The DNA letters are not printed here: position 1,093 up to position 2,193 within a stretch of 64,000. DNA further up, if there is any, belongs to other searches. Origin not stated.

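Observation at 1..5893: Cytoplasmic pyrogallol-hydroxytransferase-like molybdoenzyme cassette with a dedicated regulator: candidate uncharacterised (poly)phenol/catechol-transforming system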

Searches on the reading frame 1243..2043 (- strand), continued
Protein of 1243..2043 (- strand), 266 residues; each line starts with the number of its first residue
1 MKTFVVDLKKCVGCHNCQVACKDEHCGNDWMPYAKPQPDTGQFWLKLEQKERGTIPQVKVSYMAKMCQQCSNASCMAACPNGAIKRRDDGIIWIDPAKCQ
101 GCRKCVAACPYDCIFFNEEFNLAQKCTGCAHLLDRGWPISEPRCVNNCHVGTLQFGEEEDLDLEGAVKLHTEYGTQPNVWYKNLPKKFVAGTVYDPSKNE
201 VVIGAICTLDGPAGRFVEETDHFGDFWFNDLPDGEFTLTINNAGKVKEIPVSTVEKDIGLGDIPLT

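Call 88: search_solved_structures(query=L001:12442-13176:+, max_evalue=1e-34, show_alignments=4)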
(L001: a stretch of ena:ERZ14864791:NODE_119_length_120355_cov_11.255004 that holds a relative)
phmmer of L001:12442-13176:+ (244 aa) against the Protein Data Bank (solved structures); distinct sequences matched with E-value up to 1e-34: 6.
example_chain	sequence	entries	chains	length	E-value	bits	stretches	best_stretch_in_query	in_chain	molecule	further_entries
4yxf_A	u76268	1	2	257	2.7e-47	164.3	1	7-242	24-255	MupS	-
1vl8_A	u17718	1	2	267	8.9e-36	126.6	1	4-242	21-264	Gluconate 5-dehydrogenase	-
4nbu_A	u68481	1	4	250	2e-35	125.5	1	5-242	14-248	3-oxoacyl-(Acyl-carrier-protein) reductase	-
1i01_A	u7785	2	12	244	4.7e-35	124.3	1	3-243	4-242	BETA-KETOACYL [ACP] REDUCTASE | 3-oxoacyl-[acyl-carrier protein] reductase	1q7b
6y4d_A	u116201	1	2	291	9.4e-35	123.3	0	4-243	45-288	short-chain dehydrogenase/reductase (SDR)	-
4ni5_A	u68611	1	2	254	9.5e-35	123.2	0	5-242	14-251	Oxidoreductase, short-chain dehydrogenase/reductase family protein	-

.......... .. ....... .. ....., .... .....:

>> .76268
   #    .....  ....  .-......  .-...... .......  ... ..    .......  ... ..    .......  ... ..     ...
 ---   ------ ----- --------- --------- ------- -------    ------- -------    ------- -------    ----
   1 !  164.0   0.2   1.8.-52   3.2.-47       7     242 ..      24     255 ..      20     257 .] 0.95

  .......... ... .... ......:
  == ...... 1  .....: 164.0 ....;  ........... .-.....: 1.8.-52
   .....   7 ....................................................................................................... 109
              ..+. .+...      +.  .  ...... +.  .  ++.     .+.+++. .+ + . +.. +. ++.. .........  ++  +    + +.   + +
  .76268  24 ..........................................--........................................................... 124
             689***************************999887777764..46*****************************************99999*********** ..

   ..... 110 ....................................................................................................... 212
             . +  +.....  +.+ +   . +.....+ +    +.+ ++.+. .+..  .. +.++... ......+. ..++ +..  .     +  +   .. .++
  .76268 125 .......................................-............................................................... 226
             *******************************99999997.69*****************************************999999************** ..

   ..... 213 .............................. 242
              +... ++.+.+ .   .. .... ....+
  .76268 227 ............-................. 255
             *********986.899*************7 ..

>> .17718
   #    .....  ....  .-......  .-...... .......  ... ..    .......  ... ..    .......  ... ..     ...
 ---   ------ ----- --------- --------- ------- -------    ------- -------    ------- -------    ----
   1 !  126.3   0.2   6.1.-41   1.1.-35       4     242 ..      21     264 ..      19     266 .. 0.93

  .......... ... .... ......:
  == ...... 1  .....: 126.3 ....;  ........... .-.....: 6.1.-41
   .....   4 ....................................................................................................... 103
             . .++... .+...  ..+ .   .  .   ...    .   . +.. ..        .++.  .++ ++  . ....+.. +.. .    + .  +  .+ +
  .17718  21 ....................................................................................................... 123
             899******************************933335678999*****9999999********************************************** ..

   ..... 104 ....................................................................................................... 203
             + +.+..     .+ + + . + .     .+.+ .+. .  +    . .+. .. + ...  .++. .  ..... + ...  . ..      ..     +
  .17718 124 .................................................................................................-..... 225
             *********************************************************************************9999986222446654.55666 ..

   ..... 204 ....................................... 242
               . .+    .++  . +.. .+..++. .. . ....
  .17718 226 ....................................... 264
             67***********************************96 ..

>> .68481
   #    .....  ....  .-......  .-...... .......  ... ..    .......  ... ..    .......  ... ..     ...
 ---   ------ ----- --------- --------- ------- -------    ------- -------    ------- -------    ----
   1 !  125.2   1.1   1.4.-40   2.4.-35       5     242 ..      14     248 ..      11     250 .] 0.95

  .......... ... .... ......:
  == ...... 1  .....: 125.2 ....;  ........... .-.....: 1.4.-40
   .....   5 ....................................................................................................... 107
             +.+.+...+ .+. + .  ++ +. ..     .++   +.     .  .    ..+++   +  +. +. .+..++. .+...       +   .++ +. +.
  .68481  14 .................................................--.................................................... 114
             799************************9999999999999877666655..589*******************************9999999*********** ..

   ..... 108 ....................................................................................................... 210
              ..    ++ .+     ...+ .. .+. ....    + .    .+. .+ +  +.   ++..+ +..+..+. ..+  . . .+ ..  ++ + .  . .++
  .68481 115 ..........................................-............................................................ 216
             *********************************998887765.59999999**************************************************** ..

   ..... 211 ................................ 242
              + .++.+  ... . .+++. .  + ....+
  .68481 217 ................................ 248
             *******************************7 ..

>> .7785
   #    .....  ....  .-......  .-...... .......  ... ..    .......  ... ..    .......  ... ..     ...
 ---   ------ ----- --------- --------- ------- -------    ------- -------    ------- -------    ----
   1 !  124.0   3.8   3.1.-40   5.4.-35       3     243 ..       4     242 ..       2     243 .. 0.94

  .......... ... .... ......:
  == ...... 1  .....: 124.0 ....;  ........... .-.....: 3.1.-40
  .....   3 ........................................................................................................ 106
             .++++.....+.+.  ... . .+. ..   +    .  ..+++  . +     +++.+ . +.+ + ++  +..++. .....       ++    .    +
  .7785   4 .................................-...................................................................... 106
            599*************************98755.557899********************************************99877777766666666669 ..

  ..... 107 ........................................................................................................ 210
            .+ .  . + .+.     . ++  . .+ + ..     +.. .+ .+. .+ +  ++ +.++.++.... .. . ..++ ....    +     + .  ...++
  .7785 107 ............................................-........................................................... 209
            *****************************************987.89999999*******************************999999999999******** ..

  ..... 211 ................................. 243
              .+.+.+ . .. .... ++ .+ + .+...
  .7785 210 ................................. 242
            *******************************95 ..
